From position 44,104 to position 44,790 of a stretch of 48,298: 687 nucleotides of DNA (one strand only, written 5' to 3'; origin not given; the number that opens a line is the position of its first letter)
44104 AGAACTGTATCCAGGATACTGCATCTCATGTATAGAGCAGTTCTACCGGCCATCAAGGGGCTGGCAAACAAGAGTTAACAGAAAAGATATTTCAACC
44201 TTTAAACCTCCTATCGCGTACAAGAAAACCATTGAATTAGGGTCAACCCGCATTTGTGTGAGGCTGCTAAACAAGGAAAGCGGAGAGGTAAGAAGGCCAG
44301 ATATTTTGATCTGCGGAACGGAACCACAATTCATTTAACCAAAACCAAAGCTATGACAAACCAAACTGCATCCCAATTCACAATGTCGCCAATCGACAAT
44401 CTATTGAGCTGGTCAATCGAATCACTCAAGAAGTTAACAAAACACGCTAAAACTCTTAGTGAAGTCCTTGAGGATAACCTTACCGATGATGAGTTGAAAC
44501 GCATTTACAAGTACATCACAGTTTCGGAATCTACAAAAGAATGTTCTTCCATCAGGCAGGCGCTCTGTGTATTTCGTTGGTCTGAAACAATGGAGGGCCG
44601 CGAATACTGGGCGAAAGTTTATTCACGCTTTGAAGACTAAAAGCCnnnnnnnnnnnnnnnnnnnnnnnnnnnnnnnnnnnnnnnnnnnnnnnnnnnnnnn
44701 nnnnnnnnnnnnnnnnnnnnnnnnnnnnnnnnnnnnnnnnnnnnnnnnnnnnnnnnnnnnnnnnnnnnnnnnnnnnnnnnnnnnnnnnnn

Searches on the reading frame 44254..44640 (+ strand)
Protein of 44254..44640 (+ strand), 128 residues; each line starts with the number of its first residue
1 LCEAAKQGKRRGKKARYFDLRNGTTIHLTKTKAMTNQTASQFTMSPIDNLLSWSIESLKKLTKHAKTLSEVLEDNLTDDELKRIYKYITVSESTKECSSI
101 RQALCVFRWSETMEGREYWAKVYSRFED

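Call 8: search_protein_families(library=pfam, proteins=[window:44254-44640:+], max_evalue=0.01)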
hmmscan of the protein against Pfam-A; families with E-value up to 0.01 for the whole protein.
window:44254-44640:+ (128 aa): 0 families

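Call 35: search_protein_families(library=phrogs, proteins=[window:44254-44640:+], max_evalue=0.001)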
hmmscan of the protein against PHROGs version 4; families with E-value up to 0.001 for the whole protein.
window:44254-44640:+ (128 aa): 2 families
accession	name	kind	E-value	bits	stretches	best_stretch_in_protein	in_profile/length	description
phrog_16354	-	unknown function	0.00018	22.6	1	64-125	11-70/76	-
phrog_25460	-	unknown function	0.00019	22.2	1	70-125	10-64/144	-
